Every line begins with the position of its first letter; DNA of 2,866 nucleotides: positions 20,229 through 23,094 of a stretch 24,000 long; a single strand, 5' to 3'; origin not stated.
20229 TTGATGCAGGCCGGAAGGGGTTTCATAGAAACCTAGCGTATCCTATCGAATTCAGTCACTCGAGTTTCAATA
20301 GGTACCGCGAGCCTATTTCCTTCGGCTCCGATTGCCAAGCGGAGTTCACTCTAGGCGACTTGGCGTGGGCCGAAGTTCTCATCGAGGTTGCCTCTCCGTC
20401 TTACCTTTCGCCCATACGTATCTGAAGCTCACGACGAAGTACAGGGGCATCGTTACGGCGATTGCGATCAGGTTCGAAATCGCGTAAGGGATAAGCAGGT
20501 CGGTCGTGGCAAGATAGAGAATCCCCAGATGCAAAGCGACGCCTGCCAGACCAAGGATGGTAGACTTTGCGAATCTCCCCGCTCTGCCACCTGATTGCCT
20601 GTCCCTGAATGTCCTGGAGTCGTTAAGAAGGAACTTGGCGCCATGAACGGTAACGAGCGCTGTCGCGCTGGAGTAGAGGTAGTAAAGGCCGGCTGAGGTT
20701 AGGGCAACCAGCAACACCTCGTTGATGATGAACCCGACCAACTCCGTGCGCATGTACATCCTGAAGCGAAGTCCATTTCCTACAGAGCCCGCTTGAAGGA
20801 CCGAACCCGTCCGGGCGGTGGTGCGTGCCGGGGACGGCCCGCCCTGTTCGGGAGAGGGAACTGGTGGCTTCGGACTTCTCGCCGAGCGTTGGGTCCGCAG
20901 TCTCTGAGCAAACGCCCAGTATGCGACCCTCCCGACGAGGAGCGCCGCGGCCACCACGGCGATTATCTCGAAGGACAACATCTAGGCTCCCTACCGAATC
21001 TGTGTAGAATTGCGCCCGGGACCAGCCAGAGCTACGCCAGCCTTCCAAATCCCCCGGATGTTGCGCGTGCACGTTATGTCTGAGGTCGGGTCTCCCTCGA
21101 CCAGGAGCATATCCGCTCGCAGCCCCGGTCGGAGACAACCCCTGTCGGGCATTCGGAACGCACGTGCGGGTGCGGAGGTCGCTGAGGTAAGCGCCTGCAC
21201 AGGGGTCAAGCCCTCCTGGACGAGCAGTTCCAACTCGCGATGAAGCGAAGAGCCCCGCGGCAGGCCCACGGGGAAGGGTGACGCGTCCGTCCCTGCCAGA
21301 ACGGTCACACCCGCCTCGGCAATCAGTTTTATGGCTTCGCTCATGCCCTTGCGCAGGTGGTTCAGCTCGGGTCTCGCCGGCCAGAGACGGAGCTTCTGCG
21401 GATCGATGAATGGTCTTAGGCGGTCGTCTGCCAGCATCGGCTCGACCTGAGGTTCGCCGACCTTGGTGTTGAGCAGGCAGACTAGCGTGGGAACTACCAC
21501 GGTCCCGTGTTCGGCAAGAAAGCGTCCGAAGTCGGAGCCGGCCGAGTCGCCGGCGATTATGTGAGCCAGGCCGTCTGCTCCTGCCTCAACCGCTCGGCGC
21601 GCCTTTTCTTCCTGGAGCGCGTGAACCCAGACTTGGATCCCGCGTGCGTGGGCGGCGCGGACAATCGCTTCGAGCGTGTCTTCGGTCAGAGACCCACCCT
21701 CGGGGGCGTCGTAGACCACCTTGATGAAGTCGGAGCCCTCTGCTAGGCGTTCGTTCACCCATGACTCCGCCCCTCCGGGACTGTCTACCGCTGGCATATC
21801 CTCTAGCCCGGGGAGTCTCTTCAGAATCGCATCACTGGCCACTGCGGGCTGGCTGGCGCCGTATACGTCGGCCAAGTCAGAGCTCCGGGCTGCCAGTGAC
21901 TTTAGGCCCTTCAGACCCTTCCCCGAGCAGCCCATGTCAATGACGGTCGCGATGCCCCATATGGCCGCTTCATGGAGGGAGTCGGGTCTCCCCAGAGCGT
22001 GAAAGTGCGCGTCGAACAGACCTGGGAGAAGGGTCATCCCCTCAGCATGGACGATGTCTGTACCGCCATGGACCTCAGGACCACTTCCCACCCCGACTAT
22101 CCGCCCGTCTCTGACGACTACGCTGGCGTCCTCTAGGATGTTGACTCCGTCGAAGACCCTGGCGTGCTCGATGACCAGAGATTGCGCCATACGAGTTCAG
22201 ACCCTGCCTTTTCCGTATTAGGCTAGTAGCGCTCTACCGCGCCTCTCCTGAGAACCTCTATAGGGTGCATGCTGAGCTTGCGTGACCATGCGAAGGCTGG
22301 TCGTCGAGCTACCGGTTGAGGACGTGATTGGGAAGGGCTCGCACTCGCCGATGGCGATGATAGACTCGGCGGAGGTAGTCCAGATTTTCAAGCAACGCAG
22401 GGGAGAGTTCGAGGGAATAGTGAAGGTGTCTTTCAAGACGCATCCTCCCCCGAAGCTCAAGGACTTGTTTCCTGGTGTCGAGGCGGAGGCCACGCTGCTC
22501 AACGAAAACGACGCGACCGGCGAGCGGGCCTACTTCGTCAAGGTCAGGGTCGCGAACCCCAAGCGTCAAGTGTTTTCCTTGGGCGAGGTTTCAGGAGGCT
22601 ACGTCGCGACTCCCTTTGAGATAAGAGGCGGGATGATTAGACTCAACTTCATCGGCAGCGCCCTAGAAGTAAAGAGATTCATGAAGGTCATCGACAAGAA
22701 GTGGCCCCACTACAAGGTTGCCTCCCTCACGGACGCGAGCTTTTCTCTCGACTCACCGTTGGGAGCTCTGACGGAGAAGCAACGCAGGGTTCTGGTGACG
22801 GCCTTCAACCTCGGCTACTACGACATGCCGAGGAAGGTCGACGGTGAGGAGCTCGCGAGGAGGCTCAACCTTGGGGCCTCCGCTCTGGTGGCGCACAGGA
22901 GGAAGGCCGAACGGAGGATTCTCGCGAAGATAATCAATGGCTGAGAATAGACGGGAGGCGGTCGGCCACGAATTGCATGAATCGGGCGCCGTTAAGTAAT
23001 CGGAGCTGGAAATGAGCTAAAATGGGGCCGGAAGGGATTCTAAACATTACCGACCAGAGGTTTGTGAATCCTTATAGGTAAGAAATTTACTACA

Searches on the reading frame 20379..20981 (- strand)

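Call 18: search_protein_families(library=pfam, proteins=[window:20379-20981:-])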
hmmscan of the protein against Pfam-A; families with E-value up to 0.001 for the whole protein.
window:20379-20981:- (200 aa): 1 family
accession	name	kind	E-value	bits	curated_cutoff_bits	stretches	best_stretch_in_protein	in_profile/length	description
PF04138.20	GtrA_DPMS_TM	-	5.7e-15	56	26.1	1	81-190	7-117/117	GtrA/DPMS, transmembrane domain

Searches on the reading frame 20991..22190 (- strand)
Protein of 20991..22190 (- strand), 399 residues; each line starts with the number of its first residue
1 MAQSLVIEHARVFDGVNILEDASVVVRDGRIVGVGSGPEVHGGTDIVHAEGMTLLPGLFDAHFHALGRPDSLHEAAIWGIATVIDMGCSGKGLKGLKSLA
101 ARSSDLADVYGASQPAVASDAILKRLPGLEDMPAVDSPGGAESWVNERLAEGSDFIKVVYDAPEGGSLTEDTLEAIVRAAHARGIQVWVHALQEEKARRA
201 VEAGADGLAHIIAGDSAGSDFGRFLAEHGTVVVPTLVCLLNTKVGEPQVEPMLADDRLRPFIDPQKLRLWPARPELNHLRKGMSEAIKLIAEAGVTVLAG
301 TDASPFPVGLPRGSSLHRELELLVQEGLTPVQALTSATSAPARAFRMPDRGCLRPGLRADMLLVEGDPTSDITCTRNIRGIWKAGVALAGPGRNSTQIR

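Call 18: search_protein_families(library=pfam, proteins=[window:20991-22190:-])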
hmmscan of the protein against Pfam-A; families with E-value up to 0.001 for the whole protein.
window:20991-22190:- (399 aa): 2 families
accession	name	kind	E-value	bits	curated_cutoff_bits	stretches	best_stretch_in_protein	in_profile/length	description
PF01979.26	Amidohydro_1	-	2.6e-24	86.5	25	1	53-385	1-342/345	Amidohydrolase family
PF07969.17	Amidohydro_3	-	5.5e-17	62.8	29.7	1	167-369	258-449/472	Amidohydrolase family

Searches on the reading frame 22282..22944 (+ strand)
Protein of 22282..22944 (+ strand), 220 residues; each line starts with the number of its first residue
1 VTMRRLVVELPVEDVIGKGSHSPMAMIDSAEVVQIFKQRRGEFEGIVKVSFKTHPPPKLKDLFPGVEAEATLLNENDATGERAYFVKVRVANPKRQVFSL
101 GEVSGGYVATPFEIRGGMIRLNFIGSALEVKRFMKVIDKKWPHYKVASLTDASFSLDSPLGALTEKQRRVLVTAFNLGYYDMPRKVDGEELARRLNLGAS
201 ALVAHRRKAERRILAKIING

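Call 18: search_protein_families(library=pfam, proteins=[window:22282-22944:+])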
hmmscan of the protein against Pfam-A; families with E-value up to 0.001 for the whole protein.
window:22282-22944:+ (220 aa): 1 family
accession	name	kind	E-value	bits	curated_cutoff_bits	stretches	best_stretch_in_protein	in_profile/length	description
PF04967.18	HTH_10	-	1.5e-15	57.1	23.1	1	163-214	1-52/53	HTH DNA binding domain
